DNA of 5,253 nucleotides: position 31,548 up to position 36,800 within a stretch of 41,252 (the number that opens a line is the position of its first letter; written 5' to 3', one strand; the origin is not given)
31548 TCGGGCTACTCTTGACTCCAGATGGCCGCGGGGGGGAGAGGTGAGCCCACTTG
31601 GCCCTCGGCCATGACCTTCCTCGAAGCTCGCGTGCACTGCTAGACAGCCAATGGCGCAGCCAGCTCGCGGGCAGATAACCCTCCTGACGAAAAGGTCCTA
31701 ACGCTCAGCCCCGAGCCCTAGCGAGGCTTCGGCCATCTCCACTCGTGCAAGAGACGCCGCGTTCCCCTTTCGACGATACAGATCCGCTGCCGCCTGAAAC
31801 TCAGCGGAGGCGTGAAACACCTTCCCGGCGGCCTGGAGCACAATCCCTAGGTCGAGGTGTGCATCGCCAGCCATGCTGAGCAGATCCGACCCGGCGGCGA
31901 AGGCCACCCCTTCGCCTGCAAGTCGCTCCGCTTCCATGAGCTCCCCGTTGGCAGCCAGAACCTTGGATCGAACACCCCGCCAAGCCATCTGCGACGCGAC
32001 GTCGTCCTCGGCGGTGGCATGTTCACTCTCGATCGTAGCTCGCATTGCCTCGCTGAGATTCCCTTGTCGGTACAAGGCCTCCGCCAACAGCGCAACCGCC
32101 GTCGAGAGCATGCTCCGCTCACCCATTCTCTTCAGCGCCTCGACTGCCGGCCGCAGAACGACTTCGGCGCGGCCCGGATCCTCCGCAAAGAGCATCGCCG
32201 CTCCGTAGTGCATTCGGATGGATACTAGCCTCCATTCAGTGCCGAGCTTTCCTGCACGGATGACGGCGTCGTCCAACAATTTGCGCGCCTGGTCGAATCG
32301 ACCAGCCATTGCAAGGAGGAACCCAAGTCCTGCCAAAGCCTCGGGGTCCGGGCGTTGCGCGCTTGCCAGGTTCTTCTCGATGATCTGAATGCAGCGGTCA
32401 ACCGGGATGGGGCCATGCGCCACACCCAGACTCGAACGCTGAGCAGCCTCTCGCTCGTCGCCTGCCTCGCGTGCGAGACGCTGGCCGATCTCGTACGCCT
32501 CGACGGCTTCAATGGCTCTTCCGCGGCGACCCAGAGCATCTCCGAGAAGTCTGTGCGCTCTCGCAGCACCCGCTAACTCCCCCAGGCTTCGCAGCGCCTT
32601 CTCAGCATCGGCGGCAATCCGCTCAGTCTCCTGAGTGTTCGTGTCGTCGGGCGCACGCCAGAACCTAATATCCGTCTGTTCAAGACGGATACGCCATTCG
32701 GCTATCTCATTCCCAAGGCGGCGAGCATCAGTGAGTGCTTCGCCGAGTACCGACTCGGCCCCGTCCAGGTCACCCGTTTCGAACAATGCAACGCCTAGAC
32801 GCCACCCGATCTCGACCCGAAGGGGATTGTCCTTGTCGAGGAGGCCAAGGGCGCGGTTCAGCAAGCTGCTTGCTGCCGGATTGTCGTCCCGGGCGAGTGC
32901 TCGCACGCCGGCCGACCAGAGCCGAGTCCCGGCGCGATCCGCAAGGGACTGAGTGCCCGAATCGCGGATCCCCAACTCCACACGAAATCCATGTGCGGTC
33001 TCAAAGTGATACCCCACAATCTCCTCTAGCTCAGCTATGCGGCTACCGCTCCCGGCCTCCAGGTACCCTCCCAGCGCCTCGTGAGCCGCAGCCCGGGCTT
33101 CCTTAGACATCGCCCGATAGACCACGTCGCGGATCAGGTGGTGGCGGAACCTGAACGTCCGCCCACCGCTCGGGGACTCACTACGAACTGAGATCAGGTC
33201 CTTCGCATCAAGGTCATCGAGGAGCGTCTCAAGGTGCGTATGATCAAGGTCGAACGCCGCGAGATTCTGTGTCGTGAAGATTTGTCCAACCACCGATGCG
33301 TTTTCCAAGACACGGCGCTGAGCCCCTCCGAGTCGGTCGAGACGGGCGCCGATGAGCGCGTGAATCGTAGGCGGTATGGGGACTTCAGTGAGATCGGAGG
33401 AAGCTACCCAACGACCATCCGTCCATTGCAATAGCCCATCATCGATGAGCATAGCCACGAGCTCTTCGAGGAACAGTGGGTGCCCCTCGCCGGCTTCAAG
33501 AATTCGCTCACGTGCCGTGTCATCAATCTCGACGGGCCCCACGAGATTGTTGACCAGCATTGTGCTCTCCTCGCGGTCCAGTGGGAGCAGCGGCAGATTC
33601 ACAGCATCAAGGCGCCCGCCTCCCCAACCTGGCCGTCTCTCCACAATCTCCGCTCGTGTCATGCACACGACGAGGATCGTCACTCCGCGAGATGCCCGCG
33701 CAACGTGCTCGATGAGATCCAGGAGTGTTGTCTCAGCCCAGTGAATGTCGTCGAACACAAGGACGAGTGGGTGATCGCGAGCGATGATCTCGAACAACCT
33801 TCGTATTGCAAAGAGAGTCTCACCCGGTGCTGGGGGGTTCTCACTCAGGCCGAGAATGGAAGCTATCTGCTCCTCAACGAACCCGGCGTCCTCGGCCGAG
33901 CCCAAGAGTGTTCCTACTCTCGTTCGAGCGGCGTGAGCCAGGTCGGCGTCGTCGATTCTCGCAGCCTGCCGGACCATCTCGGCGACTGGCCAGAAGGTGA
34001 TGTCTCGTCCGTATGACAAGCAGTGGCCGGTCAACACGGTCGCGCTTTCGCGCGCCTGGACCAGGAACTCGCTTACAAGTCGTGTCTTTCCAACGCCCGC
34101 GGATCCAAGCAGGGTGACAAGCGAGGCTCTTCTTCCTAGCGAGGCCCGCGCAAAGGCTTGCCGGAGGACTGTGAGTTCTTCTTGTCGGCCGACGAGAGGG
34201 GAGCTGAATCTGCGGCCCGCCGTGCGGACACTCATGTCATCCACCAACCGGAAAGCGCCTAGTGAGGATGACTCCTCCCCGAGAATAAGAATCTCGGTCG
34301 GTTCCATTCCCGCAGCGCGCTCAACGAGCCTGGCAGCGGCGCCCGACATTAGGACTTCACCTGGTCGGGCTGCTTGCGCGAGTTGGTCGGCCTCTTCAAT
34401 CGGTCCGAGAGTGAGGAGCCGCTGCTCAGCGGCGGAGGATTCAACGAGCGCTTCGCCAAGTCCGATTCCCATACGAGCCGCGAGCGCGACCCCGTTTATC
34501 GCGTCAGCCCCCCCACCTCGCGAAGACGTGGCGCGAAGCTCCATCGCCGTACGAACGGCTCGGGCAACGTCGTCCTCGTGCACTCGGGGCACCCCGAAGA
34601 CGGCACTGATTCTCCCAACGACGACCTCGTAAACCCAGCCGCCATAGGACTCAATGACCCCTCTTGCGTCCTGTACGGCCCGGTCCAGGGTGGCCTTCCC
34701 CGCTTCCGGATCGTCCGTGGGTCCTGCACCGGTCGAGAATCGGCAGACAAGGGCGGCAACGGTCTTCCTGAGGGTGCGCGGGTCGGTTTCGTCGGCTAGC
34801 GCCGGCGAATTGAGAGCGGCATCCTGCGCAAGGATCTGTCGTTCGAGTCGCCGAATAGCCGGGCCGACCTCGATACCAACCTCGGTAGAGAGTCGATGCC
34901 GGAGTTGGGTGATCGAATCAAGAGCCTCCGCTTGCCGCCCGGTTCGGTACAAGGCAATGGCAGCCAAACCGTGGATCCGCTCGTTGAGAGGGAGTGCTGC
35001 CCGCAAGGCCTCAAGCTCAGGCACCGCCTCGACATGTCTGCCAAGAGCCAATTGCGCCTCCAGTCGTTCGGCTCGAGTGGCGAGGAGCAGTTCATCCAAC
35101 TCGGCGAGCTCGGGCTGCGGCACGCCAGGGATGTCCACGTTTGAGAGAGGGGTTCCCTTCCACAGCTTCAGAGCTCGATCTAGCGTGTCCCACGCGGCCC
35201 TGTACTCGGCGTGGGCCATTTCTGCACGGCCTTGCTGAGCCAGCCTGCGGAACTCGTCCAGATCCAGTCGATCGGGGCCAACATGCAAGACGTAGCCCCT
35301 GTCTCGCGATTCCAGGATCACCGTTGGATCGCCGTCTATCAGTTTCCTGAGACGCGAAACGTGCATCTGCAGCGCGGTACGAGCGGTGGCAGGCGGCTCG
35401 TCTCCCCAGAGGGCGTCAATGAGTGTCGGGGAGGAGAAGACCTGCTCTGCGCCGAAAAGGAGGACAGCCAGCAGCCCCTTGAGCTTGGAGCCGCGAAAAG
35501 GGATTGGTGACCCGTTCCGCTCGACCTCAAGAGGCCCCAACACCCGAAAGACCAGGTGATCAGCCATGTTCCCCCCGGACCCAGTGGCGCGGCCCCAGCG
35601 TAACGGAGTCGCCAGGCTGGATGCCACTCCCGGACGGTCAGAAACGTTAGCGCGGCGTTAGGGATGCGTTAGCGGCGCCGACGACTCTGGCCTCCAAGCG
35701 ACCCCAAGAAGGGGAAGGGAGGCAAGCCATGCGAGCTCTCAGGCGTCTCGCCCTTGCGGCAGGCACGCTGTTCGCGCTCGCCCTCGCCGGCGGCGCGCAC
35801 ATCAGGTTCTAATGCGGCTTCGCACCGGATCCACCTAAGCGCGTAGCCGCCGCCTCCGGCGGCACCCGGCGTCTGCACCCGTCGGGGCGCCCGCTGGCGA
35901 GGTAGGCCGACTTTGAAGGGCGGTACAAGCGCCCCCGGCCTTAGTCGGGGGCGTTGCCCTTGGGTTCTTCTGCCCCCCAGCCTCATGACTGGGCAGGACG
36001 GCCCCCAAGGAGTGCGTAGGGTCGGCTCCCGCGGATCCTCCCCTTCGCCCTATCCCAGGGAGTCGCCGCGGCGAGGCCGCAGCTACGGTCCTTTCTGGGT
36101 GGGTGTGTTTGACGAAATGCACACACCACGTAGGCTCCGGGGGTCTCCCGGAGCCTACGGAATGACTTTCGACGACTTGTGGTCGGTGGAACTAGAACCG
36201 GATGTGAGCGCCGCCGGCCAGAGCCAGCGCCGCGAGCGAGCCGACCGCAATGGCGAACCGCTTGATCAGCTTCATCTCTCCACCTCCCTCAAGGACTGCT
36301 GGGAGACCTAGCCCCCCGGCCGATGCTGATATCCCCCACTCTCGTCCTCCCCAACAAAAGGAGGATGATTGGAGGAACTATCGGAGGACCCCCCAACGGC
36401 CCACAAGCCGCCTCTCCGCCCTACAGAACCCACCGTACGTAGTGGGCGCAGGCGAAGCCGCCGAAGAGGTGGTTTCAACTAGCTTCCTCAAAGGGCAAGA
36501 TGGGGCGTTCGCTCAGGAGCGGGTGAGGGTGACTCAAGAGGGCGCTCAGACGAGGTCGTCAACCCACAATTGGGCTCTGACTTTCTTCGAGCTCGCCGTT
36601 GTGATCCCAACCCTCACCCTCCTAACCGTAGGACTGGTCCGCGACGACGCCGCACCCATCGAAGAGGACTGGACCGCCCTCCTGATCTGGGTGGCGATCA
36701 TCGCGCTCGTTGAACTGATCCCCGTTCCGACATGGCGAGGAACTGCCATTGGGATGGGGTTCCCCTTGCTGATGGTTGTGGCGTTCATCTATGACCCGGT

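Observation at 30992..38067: Hypothesis: a secreted-peptide signalling cassette (micro-peptides + polytopic kinase + receiver + SARP-STAND-TPR receptor/activator)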

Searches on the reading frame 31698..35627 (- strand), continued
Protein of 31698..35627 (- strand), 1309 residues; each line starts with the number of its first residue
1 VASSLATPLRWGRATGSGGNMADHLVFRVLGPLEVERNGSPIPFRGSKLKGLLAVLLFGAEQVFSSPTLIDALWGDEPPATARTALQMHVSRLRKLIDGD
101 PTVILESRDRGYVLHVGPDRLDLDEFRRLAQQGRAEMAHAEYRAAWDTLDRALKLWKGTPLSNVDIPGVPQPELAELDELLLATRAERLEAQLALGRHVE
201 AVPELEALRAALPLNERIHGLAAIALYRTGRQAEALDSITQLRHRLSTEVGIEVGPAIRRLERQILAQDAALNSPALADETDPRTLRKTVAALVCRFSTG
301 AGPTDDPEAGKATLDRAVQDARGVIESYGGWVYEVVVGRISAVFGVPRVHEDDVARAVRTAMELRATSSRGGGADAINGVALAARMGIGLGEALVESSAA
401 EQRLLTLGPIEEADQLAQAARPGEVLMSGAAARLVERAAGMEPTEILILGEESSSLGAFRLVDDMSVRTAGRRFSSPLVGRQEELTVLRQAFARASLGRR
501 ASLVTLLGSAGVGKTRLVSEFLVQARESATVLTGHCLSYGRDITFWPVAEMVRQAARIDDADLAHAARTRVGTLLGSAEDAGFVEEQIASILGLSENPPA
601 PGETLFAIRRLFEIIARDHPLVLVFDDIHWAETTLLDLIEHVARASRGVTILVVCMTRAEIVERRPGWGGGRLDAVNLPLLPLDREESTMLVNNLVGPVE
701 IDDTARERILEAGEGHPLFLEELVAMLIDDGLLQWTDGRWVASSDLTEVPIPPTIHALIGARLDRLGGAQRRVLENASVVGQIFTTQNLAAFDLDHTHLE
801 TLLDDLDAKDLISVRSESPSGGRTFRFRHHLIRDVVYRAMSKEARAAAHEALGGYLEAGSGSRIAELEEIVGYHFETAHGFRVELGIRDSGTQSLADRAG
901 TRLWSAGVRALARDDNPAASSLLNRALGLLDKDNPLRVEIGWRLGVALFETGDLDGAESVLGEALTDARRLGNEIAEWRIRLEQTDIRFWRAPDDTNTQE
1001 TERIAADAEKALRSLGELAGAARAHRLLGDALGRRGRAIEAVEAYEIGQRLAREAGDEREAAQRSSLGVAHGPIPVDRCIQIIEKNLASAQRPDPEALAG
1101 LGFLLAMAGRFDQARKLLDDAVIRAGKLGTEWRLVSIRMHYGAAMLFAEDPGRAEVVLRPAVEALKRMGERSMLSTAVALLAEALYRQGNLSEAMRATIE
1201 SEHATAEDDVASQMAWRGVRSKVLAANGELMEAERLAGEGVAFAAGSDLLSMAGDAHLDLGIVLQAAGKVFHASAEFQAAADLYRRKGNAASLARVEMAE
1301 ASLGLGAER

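Call 36: find_encoding_contigs(protein=P0124, flank=8000, max_places=2)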
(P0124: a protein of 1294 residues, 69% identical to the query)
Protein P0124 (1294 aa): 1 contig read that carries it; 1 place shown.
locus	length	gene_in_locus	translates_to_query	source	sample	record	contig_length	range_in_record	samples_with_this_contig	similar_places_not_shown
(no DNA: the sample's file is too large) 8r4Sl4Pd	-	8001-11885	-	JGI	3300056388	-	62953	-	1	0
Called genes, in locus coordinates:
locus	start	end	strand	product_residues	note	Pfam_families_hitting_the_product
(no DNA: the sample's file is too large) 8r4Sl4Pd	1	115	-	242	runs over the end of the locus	PF01209:Ubie_methyltran, PF13489:Methyltransf_23, PF08241:Methyltransf_11, PF08242:Methyltransf_12, PF13649:Methyltransf_25, PF13847:Methyltransf_31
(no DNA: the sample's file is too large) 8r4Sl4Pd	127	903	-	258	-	PF00702:Hydrolase, PF13344:Hydrolase_6, PF13419:HAD_2 (faint), PF13242:Hydrolase_like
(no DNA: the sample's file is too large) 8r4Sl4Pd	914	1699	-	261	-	PF09995:MPAB_Lcp_cat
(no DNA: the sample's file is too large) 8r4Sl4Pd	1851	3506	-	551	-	PF08378:NERD, PF25199:nSTAND_NTPase5 (faint), PF09848:SLFN-g3_helicase (weak), PF13191:AAA_16 (faint), PF13245:AAA_19, PF13604:AAA_30 (weak), PF13538:UvrD_C_2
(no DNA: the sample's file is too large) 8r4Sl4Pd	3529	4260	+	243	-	PF17248:DUF5317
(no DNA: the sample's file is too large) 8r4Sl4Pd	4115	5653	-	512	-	PF07730:HisKA_3, PF02518:HATPase_c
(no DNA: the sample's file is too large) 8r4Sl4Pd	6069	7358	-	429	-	PF07730:HisKA_3 (weak), PF02518:HATPase_c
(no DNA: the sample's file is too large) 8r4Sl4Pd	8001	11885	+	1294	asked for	PF00486:Trans_reg_C, PF03704:BTAD, PF07719:TPR_2 (faint), PF13424:TPR_12 (faint), PF13432:TPR_16 (faint), PF13191:AAA_16, PF13181:TPR_8 (faint)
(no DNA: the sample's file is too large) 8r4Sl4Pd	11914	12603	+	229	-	PF00072:Response_reg, PF00486:Trans_reg_C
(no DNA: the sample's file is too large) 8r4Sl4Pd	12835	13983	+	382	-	PF00672:HAMP, PF00512:HisKA, PF02518:HATPase_c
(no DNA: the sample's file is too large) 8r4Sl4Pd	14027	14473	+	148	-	-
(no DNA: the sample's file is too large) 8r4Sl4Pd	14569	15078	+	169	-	-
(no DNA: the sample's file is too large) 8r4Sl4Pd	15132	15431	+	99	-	PF09656:PGPGW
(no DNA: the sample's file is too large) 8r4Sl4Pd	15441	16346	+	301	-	PF01904:DUF72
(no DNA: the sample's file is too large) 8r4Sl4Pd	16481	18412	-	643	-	-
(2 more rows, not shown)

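Call 91: find_encoding_contigs(protein=P0171, flank=4000, max_places=1)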
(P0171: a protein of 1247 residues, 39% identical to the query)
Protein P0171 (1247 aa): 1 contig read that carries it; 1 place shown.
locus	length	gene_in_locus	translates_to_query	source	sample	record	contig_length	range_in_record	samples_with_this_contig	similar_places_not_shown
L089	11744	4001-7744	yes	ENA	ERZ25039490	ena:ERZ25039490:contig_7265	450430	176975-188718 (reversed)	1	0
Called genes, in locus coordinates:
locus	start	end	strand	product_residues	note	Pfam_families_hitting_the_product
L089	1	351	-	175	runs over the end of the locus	PF09948:PpoB2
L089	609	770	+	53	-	-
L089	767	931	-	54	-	-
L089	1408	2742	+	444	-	PF13320:GH123_cat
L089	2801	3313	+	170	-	-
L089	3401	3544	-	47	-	-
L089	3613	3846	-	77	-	-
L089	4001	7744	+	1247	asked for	PF00486:Trans_reg_C, PF03704:BTAD, PF13191:AAA_16, PF13401:AAA_22 (weak), PF17874:TPR_MalT (weak)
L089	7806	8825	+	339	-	PF20030:bpMoxR, PF07726:AAA_3, PF07728:AAA_5, PF17863:AAA_lid_2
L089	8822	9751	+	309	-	PF01882:DUF58, PF13519:VWA_2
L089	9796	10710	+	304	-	PF00092:VWA, PF13519:VWA_2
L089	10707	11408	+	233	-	-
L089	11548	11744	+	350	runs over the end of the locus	PF07584:BatA, PF00092:VWA, PF13519:VWA_2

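Call 92: find_encoding_contigs(protein=P0137, flank=6000, max_places=1)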
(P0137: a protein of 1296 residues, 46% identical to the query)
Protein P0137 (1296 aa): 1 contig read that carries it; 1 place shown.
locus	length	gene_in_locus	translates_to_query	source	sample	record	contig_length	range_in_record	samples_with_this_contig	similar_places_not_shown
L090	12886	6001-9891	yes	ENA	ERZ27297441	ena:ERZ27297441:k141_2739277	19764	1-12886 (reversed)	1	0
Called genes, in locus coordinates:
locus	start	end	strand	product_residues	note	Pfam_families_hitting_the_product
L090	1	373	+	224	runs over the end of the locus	PF12867:DinB_2 (faint)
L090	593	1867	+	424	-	PF13229:Beta_helix (faint)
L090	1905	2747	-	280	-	PF13489:Methyltransf_23, PF08241:Methyltransf_11, PF08242:Methyltransf_12 (weak), PF13649:Methyltransf_25, PF13847:Methyltransf_31 (weak)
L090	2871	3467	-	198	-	PF00881:Nitroreductase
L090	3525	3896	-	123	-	PF13473:Cupredoxin_1, PF00127:Copper-bind (weak)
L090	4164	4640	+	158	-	-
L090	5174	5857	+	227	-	PF03807:F420_oxidored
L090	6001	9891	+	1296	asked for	PF00486:Trans_reg_C, PF03704:BTAD, PF13424:TPR_12 (faint), PF13181:TPR_8 (faint), PF13191:AAA_16, PF13401:AAA_22 (faint)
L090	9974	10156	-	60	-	-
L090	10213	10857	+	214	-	-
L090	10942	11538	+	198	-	-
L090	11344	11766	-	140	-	PF00903:Glyoxalase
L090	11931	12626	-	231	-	PF20589:DUF6790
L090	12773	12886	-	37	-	?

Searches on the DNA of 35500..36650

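Call 43: search_rna_families(source=window, start=35500, end=36650, threshold=evalue, max_evalue=1)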
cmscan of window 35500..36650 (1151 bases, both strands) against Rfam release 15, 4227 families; matches with E-value up to 1: 2.
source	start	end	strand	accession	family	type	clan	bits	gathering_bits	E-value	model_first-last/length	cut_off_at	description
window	36113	36179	+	RF01724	SAM-Chlorobi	Cis-reg;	-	19.8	35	0.51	1-87/87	no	SAM-Chlorobi RNA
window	35546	35666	+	RF02193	TCL6_3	Gene; lncRNA;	-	16.6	40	0.75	1-139/139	no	T-cell leukemia/lymphoma 6 conserved region 3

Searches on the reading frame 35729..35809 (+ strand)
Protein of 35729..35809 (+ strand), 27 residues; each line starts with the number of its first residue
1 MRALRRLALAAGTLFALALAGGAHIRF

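Call 8: search_protein_families(library=ncbifam, proteins=[window:35729-35809:+], max_evalue=1)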
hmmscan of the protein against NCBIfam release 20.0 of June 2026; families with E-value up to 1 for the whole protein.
seq(27 aa): 0 families

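Call 9: search_protein_families(library=pfam, proteins=[window:35729-35809:+], max_evalue=10)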
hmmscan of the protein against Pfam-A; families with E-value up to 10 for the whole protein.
seq(27 aa): 0 families
